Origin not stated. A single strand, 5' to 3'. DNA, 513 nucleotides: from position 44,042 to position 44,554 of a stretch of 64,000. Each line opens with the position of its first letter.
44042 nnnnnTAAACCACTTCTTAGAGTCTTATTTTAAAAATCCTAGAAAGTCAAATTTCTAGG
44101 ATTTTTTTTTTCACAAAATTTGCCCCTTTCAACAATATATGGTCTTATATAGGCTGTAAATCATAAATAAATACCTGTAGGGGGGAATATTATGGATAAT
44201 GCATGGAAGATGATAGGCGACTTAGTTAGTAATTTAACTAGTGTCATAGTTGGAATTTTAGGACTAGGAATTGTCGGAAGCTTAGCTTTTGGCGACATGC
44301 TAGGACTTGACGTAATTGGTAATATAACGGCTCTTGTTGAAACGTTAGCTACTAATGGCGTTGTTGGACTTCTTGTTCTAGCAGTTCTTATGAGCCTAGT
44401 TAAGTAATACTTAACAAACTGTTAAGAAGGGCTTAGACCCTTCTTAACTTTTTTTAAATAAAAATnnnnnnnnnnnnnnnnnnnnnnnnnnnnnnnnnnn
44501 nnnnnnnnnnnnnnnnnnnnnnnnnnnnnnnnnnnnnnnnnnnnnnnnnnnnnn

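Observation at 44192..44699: Tandem pair of paralogous 71/77-aa two-helix membrane proteins of no recognisable family, in the pnp / tRNA-Met gap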

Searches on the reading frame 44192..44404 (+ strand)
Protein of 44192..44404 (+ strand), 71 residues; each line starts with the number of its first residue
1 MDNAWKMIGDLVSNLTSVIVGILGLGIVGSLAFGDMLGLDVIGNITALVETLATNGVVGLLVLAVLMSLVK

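Call 4: search_protein_families(library=pfam, proteins=[window:44192-44404:+], max_evalue=10)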
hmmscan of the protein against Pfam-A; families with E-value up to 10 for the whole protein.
seq(71 aa): 1 family
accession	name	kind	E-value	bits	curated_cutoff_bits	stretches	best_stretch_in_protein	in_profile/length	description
PF12679.13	ABC2_membrane_2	-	2.4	7.8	27.2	1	4-65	114-166/283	ABC-2 family transporter protein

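Call 5: search_protein_families(library=ncbifam, proteins=[window:44192-44404:+], max_evalue=10)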
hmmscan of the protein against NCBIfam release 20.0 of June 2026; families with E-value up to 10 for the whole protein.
seq(71 aa): 1 family
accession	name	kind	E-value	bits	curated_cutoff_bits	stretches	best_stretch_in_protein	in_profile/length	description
TIGR00169.1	leuB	equivalog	0.15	11.1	353.2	1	7-34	241-268/349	3-isopropylmalate dehydrogenase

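Call 7: find_homologous_proteins(query=window:44192-44404:+, max_evalue=0.01)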
Query seq(71 aa) (71 aa): 271 proteins with E <= 0.01 among 382 candidates; the best 120 are listed.
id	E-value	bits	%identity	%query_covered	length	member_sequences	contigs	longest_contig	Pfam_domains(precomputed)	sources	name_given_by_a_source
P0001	7.3e-31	123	96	100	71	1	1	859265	-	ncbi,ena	-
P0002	8.3e-31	123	97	100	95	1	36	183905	-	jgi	jgi:hypothetical protein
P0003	1.0e-30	122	97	100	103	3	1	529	-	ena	-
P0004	1.6e-30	122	96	100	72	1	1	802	-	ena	-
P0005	3.6e-30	120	94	100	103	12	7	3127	-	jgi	jgi:hypothetical protein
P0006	4.9e-30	120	94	100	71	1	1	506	-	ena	-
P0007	7.5e-30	120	96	100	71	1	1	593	-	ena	-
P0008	1.1e-29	119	94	100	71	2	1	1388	-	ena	-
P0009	7.6e-29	116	92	100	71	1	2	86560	-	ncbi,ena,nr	ncbi:hypothetical protein N9A84_02210 [Gammaproteobacteria bacterium]|nr:hypothetical protein [Gamma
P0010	7.7e-29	116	92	100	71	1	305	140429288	-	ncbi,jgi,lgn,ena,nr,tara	ncbi:hypothetical protein N9J68_04240 [Gammaproteobacteria bacterium]|jgi:hypothetical protein|nr:hy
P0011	8.5e-29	116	93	100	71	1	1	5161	-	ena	-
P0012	1.4e-28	115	93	100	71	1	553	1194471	-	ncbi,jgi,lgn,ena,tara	jgi:hypothetical protein|tara:strand:- start:232 stop:447 length:216 start_codon:yes stop_codon:yes 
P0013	2.6e-28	115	93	100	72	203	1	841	-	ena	-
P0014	2.7e-28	115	92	100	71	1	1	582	-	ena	-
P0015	2.9e-28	114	90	100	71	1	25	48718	-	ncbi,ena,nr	ncbi:MAG: hypothetical protein P8I49_00795 [SAR86 cluster bacterium]|nr:hypothetical protein [SAR86 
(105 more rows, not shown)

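Call 16: search_solved_structures(query=A1, max_evalue=10)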
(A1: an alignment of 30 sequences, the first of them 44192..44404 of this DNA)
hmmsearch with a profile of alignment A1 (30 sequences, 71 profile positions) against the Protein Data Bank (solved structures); distinct sequences matched with E-value up to 10: 3.
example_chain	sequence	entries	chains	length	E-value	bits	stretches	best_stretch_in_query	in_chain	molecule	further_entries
4xcv_A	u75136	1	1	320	0.12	15.9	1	15-43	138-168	NADP-dependent 2-hydroxyacid dehydrogenase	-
5bqf_A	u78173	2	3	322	0.12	15.9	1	15-43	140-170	NADP-dependent 2-hydroxyacid dehydrogenase | Probable hydroxyacid dehydrogenase protein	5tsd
9khe_A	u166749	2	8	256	1.8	12.1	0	32-49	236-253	Potassium channel GORK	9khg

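Call 18: search_protein_families(library=phrogs, proteins=[window:44192-44404:+], max_evalue=1)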
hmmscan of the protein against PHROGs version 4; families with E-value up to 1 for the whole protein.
window:44192-44404:+ (71 aa): 0 families

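Call 19: search_protein_families(library=padloc, proteins=[window:44192-44404:+], max_evalue=1)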
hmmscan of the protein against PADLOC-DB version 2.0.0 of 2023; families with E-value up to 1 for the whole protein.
window:44192-44404:+ (71 aa): 0 families

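Call 33: predict_structure(alignment_id=A1)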
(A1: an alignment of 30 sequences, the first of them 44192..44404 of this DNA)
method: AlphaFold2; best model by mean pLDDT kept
length: 71 residues; sequences in the alignment: 30
mean_pLDDT: 62.3   pTM: 0.34
mean pLDDT of the five models: 62.3, 62.0, 60.1, 59.5, 51.6
residues with pLDDT >= 90: 0; 70-90: 3; 50-70: 67; < 50: 1
segments of 3 or more residues with pLDDT < 50: none
pLDDT, mean of each block of 10 residues (from residue 1): 65 66 63 59 60 60 65 45
secondary structure, 60 per line:
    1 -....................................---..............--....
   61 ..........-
elements in order: H2-37 H41-54 H57-70

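Call 34: search_protein_representatives(alignment_id=A3)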
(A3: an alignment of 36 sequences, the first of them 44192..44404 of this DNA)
Query: 36 sequences, 74 profile positions. Proteins with E-value up to 0.001 (for the whole library): 210; up to 1e-10: 28; up to 1e-30: 0. The best 150 are listed.
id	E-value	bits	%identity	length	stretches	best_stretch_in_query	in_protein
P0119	9.1e-25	102.9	-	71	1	3-73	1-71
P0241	1.4e-21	92.7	-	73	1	3-74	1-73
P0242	1.4e-21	92.7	-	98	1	3-61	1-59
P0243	2.8e-21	91.7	-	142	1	12-73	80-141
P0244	7.3e-21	90.4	-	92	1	3-62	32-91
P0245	1.9e-19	85.9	-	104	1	3-58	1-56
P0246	2.1e-19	85.7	-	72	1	3-73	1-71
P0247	3.4e-19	85.1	-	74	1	3-55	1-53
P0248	5.3e-17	78.0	-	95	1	3-61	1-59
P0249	2.7e-16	75.8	-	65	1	1-73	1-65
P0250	3.8e-16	75.3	-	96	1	3-55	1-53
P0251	8.5e-16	74.2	-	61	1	3-50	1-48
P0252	1.6e-15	73.3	-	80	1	3-60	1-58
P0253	1.9e-15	73.1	-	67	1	3-53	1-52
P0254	7.6e-15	71.1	-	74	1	4-73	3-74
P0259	5.0e-12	62.1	-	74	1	3-74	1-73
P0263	4.0e-11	59.2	-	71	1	3-72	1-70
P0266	8.4e-11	58.2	-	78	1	2-72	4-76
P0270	1.6e-10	57.3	-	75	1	7-72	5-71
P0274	4.0e-10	56.0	-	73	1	3-73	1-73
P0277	1.0e-09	54.7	-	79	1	3-74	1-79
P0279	1.3e-09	54.3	-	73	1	3-74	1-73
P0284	6.3e-09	52.2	-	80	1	7-71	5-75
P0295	4.1e-08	49.6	-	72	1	7-73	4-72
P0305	2.1e-07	47.3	-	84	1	4-73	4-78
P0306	2.2e-07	47.3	-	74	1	3-73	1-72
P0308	3.5e-07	46.6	-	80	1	7-71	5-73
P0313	4.9e-07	46.1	-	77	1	9-74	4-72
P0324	1.8e-06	44.3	-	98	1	5-70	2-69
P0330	2.2e-06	44.0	-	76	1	1-71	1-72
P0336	4.1e-06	43.2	-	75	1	4-74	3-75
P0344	5.8e-06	42.7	-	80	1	6-71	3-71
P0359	1.8e-05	41.1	-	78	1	5-73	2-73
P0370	3.9e-05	40.0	-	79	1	7-72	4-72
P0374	4.7e-05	39.8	-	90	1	8-71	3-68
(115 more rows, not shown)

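Call 36: search_protein_families(library=pfam, proteins=[P0308, P0313, P0324, P0336, P0359, P0370, P0374, P0284, P0305, P0344], max_evalue=1)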
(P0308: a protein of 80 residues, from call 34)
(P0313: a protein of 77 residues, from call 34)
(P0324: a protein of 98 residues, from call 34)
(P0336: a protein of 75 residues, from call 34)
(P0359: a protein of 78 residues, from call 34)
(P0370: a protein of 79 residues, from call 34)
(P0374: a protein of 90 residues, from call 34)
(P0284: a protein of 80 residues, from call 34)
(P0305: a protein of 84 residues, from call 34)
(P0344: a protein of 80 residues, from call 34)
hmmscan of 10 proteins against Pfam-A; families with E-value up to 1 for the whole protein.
P0308 (80 aa): 0 families

P0313 (77 aa): 2 families
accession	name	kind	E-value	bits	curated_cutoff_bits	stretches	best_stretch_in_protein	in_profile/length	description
PF08114.16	PMP1_2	-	0.011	15.9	22.3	1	57-72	16-31/43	ATPase proteolipid family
PF23928.1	DUF7266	-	0.44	10.7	27.6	1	9-36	10-37/145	Family of unknown function (DUF7266)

P0324 (98 aa): 1 family
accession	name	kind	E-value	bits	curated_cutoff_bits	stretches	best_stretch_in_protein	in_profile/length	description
PF04277.18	OAD_gamma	-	0.05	14.7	27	0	58-88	15-45/76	Oxaloacetate decarboxylase, gamma chain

P0336 (75 aa): 1 family
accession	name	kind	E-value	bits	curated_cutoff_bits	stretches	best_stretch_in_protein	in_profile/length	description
PF24004.1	Microp_archaea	-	0.99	9.5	27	0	19-33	12-27/29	Archaeal microprotein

P0359 (78 aa): 2 families
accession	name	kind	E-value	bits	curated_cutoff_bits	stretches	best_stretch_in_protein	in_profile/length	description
PF11190.13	DUF2976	-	0.13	12.6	28.2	1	4-74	16-83/87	Protein of unknown function (DUF2976)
PF11384.13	DUF3188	-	0.26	11.3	24.6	0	61-76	4-19/50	Protein of unknown function (DUF3188)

P0370 (79 aa): 0 families

P0374 (90 aa): 1 family
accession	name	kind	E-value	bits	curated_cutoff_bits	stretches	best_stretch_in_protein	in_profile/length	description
PF04610.19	TrbL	-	0.047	13.9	25.9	1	6-67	153-211/215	TrbL/VirB6 plasmid conjugal transfer protein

P0284 (80 aa): 4 families
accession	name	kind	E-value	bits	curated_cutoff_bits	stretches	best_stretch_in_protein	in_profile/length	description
PF21844.1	DUF6903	-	0.074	13.6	24.2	1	63-79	36-52/54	Family of unknown function (DUF6903)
PF12263.13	DUF3611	-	0.12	12.7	27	1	8-74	13-67/175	Protein of unknown function (DUF3611)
PF11992.13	TgpA_N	-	0.18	11.2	30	1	18-73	51-92/333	TgpA N-terminal domain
PF04888.17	SseC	-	0.35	10.8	30.2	1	5-26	59-80/312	Secretion system effector C (SseC) like family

P0305 (84 aa): 0 families

P0344 (80 aa): 0 families

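Call 37: search_protein_families(library=phrogs, proteins=[P0308, P0313, P0324, P0336, P0359, P0370, P0374, P0284, P0305, P0344], max_evalue=0.1)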
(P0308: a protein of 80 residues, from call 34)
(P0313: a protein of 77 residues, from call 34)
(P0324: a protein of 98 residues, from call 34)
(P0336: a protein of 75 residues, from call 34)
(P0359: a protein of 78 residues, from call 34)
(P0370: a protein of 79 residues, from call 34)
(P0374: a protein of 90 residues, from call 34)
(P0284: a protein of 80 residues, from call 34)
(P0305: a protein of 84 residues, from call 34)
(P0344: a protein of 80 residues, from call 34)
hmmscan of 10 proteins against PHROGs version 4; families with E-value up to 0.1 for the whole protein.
P0308 (80 aa): 0 families

P0313 (77 aa): 0 families

P0324 (98 aa): 0 families

P0336 (75 aa): 0 families

P0359 (78 aa): 0 families

P0370 (79 aa): 0 families

P0374 (90 aa): 0 families

P0284 (80 aa): 0 families

P0305 (84 aa): 0 families

P0344 (80 aa): 0 families

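Call 40: find_homologous_proteins(query=A4, max_evalue=0.001)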
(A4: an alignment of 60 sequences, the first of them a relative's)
Query A4 (60 sequences) (80 aa, profile of the alignment): 1988 proteins with E <= 0.001 among 8000 candidates; the best 120 are listed.
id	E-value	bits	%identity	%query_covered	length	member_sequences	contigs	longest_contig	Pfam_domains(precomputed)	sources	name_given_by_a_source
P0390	4.4e-23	99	66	100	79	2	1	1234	-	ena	-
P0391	4.8e-23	99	63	100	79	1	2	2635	-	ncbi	-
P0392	7.2e-23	98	69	100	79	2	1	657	-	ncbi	-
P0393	7.8e-23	98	64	100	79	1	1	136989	-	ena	-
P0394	9.8e-23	98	98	100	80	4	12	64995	-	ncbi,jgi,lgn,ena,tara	tara:strand:+ start:507 stop:749 length:243 start_codon:yes stop_codon:yes gene_type:complete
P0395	1.3e-22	97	67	79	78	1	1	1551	-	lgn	-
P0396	1.3e-22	97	67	79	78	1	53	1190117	-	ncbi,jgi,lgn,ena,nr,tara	ncbi:MAG: hypothetical protein CMM49_02310 [Rhodospirillaceae bacterium]|nr:hypothetical protein [Rh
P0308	1.4e-22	97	100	100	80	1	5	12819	-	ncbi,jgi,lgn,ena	-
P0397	2.1e-22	97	67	79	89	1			-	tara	tara:strand:+ start:2217 stop:2486 length:270 start_codon:yes stop_codon:yes gene_type:complete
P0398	2.4e-22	97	64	98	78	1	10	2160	-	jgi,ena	-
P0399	2.6e-22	96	90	100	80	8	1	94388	-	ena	-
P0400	2.6e-22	96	67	100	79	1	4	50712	-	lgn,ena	-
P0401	2.9e-22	96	69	100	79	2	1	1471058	-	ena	-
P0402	3.5e-22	96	63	100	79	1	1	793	-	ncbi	-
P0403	3.7e-22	96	68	100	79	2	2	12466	-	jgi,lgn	-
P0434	2.4e-21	93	76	100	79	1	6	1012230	-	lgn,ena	-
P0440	3.2e-21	93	38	96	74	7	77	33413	-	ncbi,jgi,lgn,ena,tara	jgi:hypothetical protein|tara:strand:- start:2205 stop:2429 length:225 start_codon:yes stop_codon:ye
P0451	5.0e-21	92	62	93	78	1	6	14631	-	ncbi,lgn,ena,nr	ncbi:MAG: hypothetical protein HRU02_09175 [Myxococcales bacterium]|nr:hypothetical protein [Myxococ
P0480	1.5e-20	91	60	100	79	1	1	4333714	-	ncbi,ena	-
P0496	2.3e-20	90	65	100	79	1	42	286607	-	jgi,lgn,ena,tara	jgi:hypothetical protein|tara:strand:+ start:384 stop:623 length:240 start_codon:yes stop_codon:yes 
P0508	3.1e-20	90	72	99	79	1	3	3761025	-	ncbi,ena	-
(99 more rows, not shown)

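Call 41: find_encoding_contigs(protein=P0480, flank=6000, max_places=3)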
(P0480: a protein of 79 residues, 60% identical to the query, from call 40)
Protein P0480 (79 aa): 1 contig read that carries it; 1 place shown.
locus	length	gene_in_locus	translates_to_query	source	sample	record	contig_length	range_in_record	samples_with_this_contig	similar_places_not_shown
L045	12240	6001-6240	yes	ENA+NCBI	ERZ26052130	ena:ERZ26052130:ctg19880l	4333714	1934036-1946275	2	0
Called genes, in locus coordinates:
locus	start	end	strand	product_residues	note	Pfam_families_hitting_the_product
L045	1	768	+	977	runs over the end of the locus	PF04879:Molybdop_Fe4S4, PF00384:Molybdopterin, PF01568:Molydop_binding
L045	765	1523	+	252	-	PF14697:Fer4_21 (faint), PF12838:Fer4_7 (weak), PF13237:Fer4_10, PF13247:Fer4_11, PF12838:Fer4_7 (weak), PF00037:Fer4 (weak), PF12797:Fer4_2 (weak), PF12837:Fer4_6 (weak), +3 more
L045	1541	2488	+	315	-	PF04976:DmsC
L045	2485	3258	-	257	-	PF00005:ABC_tran, PF13304:AAA_21 (faint)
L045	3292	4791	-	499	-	PF00171:Aldedh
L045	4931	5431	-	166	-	PF01613:Flavin_Reduct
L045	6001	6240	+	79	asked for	-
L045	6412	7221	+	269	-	PF00561:Abhydrolase_1, PF12697:Abhydrolase_6, PF12146:Hydrolase_4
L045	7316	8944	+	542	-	PF00501:AMP-binding, PF13193:AMP-binding_C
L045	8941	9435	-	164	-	PF00583:Acetyltransf_1, PF13527:Acetyltransf_9 (weak), PF13673:Acetyltransf_10 (weak), PF13508:Acetyltransf_7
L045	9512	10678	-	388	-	PF06779:MFS_4, PF07690:MFS_1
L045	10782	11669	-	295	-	PF00126:HTH_1, PF03466:LysR_substrate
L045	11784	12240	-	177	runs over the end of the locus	PF08238:Sel1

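Call 42: find_encoding_contigs(protein=P0396, flank=6000, max_places=3)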
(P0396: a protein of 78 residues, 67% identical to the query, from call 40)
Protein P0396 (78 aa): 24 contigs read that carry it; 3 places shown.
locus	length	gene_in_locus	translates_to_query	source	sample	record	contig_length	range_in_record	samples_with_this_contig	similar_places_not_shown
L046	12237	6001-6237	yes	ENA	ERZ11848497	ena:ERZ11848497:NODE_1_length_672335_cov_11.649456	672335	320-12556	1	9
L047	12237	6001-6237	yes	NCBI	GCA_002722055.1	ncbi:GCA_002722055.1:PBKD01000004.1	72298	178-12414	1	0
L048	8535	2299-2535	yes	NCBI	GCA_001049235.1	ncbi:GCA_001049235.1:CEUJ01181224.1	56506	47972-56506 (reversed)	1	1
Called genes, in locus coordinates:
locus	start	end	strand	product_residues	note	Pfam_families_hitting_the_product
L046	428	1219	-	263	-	PF00106:adh_short, PF13561:adh_short_C2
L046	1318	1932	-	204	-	PF02979:NHase_alpha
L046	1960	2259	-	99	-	PF02211:NHase_beta_C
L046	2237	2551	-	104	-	PF21006:NHase_beta_N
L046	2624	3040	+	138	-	PF00903:Glyoxalase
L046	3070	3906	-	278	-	PF00106:adh_short, PF08659:KR, PF13561:adh_short_C2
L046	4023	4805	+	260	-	PF04248:NTP_transf_9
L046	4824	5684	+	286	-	PF13714:PEP_mutase, PF00463:ICL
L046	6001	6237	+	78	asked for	-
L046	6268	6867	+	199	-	-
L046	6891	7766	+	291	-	PF27832:Htd2, PF13452:FAS1_DH_region (weak)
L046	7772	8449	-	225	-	-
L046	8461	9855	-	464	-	PF01425:Amidase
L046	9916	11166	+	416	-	PF00296:Bac_luciferase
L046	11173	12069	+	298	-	PF00135:COesterase, PF20434:BD-FAE, PF07859:Abhydrolase_3, PF00326:Peptidase_S9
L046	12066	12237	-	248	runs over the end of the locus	PF03009:GDPD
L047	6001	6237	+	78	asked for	-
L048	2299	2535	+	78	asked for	-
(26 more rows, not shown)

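Call 43: find_encoding_contigs(protein=P0508, flank=5000, max_places=2)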
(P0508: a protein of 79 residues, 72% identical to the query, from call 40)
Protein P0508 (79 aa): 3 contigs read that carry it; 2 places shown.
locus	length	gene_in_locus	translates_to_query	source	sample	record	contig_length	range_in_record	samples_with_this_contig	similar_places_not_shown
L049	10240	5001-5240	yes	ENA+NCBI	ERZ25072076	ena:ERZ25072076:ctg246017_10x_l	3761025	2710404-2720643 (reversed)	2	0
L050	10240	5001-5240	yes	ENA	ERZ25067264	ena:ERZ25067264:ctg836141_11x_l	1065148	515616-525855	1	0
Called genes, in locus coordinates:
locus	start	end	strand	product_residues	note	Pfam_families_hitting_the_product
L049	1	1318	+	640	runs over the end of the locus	PF07715:Plug, PF00593:TonB_dep_Rec_b-barrel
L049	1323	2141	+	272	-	PF01497:Peripla_BP_2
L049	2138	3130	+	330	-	PF01032:FecCD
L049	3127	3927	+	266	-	PF00005:ABC_tran, PF13304:AAA_21 (faint)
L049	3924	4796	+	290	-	PF03544:TonB_C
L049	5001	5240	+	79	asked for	-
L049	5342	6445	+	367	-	PF00211:Guanylate_cyc, PF13239:2TM (weak)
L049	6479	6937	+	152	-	PF04657:DMT_YdcZ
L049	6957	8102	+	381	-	PF12698:ABC2_membrane_3 (weak)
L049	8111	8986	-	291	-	PF03279:Lip_A_acyltrans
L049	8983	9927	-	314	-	PF02606:LpxK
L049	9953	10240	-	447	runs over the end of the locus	PF04413:Glycos_transf_N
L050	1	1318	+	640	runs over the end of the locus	PF07715:Plug, PF00593:TonB_dep_Rec_b-barrel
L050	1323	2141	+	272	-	PF01497:Peripla_BP_2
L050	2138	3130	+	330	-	PF01032:FecCD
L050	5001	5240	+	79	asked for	-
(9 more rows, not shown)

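Call 44: find_encoding_contigs(protein=P0401, flank=5000, max_places=2)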
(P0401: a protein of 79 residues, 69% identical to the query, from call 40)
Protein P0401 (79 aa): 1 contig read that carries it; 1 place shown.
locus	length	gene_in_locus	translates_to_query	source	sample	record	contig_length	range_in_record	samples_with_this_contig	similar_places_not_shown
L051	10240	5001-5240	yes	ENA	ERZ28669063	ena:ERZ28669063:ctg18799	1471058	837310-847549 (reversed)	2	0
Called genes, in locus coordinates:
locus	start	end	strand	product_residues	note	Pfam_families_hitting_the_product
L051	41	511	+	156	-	PF00582:Usp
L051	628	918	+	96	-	-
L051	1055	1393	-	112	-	-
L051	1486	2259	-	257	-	PF00005:ABC_tran, PF13304:AAA_21 (faint)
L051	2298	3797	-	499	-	PF00171:Aldedh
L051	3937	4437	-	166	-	PF01613:Flavin_Reduct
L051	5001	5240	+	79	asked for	-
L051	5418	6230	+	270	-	PF00561:Abhydrolase_1, PF12146:Hydrolase_4, PF12697:Abhydrolase_6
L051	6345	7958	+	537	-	PF00501:AMP-binding, PF13193:AMP-binding_C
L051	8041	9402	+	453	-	PF05598:DUF772, PF01609:DDE_Tnp_1, PF13751:DDE_Tnp_1_6 (weak)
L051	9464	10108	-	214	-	PF04972:BON (weak)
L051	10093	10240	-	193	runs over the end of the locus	PF06577:EipA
